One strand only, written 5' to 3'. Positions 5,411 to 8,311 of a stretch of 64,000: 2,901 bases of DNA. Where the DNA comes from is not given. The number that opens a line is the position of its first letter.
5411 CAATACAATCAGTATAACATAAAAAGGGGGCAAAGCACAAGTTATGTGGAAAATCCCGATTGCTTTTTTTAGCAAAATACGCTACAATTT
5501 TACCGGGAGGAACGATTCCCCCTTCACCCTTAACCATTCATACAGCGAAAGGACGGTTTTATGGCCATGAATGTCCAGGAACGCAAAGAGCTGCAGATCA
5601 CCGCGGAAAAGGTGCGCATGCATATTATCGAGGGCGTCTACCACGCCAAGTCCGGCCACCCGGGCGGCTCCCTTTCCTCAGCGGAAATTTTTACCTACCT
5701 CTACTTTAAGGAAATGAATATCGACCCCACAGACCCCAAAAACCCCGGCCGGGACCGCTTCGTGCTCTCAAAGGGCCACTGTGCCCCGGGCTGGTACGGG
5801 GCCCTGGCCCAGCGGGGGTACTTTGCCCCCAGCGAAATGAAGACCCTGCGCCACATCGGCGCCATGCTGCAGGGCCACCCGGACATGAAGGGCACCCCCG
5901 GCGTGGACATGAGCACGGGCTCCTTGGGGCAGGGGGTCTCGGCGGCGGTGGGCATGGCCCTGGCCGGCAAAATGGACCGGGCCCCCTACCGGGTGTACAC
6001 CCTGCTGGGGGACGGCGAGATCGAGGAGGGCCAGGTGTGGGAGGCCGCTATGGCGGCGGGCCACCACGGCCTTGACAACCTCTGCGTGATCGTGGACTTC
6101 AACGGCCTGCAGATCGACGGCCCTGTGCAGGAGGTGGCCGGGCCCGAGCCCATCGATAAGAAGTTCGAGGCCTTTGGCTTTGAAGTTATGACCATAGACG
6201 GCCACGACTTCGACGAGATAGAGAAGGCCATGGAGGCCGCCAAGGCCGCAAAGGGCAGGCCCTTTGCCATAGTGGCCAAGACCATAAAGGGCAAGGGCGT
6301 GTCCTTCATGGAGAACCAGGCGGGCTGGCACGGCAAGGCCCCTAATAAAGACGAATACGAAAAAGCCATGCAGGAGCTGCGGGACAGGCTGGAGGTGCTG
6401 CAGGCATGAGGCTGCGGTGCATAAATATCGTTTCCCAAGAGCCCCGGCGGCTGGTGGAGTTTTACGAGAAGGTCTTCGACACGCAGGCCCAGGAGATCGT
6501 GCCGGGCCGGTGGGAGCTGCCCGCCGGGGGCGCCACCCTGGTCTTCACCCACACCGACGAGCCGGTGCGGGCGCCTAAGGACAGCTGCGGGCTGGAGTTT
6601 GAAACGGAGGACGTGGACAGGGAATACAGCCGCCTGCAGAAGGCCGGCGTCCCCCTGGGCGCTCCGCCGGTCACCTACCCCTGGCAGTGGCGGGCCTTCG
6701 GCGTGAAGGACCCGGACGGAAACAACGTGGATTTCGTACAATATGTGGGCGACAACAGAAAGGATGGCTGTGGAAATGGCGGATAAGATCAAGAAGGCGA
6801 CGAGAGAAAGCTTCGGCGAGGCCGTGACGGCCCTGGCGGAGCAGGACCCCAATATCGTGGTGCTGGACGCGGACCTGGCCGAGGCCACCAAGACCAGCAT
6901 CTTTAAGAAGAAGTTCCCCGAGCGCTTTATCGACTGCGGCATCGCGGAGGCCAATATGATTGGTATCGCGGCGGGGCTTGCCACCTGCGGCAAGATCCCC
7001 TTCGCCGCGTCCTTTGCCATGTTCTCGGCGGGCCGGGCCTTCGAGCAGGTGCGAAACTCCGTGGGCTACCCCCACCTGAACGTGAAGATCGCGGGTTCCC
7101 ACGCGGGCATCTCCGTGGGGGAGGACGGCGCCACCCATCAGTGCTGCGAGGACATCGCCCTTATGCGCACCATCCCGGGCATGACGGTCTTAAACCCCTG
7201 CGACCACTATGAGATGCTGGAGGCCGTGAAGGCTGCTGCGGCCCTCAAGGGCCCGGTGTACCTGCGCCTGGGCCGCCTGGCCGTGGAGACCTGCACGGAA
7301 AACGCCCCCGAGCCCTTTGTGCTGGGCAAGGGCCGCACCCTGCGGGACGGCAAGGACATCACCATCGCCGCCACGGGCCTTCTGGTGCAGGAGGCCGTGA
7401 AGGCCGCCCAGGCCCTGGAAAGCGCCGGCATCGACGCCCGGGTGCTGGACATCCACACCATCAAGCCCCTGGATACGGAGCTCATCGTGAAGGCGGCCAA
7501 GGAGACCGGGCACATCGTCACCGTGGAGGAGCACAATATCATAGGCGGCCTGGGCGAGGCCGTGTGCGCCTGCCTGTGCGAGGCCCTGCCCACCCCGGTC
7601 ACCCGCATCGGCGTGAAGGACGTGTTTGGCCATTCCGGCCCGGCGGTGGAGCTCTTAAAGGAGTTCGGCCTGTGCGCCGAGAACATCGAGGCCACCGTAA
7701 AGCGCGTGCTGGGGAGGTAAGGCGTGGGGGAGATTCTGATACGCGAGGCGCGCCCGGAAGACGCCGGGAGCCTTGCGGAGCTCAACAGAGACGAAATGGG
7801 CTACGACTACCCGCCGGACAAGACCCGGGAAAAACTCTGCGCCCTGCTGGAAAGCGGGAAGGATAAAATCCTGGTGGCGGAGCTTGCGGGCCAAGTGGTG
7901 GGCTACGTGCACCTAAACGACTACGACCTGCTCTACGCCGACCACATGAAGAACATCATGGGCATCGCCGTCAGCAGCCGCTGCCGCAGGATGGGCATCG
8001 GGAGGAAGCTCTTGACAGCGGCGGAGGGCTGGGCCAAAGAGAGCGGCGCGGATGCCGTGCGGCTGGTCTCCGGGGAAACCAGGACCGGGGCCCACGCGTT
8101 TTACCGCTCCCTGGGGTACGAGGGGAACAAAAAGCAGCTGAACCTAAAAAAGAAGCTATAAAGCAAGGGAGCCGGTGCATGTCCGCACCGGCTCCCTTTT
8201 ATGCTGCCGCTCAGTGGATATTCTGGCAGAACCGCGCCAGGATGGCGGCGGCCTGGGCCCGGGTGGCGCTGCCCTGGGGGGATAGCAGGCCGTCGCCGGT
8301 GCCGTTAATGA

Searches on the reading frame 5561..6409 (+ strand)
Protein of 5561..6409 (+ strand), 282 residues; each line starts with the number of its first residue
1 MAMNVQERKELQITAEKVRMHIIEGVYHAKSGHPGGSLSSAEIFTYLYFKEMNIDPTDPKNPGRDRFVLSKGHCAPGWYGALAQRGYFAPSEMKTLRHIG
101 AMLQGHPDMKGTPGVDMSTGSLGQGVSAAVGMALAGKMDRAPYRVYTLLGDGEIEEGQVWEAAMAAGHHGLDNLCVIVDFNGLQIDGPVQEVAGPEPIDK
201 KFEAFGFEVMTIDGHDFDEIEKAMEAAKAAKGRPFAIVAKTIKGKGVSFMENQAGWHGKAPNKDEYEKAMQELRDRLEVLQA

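Call 92: search_protein_families(library=pfam, proteins=[window:5561-6409:+], max_evalue=0.001)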
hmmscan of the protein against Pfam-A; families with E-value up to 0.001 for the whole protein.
window:5561-6409:+ (282 aa): 5 families
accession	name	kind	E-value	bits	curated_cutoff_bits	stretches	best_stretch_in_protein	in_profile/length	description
PF00456.26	Transketolase_N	-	4.5e-59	200.5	22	1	14-271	5-273/334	Transketolase, thiamine diphosphate binding domain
PF13292.11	DXP_synthase_N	-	3.1e-14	53.3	21.2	1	7-189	14-179/274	1-deoxy-D-xylulose-5-phosphate synthase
PF00676.26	E1_dh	-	3.4e-07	30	22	1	118-229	99-209/300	Dehydrogenase E1 component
PF09364.15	XFP_N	-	1.6e-05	24.4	23.7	1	111-226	131-246/364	XFP N-terminal domain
PF02775.26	TPP_enzyme_C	-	0.00054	20.2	21.9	0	118-237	26-149/151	Thiamine pyrophosphate enzyme, C-terminal TPP binding domain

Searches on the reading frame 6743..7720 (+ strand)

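Call 92: search_protein_families(library=pfam, proteins=[window:6743-7720:+], max_evalue=0.001)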
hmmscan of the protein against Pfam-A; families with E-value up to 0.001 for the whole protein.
window:6743-7720:+ (325 aa): 3 families
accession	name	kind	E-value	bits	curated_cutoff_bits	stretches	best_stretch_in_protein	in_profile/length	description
PF02779.29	Transket_pyr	-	3.8e-49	167.1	27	1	18-181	3-172/174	Transketolase, pyrimidine binding domain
PF02780.25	Transketolase_C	-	2.6e-36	124.7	25.9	1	195-315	1-124/124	Transketolase, C-terminal domain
PF22613.1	Transketolase_C_1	-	2.6e-07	31.3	27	1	202-310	10-112/113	Transketolase-like TK C-terminal domain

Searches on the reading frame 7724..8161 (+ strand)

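Call 92: search_protein_families(library=pfam, proteins=[window:7724-8161:+], max_evalue=0.001)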
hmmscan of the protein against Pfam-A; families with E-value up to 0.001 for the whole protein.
window:7724-8161:+ (145 aa): 5 families
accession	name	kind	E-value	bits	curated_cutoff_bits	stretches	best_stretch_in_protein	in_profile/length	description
PF00583.31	Acetyltransf_1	-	7.3e-19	68.6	20.7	1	17-132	4-116/116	Acetyltransferase (GNAT) family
PF13508.13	Acetyltransf_7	-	5.5e-15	55.9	27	1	47-133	3-83/84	Acetyltransferase (GNAT) domain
PF13673.13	Acetyltransf_10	-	1.9e-09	38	23.6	1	36-134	20-109/128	Acetyltransferase (GNAT) domain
PF13527.13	Acetyltransf_9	-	4.7e-09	36.8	25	1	6-133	2-125/127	Acetyltransferase (GNAT) domain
PF13302.13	Acetyltransf_3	-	0.0003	21.9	25.4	1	4-131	2-136/138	Acetyltransferase (GNAT) domain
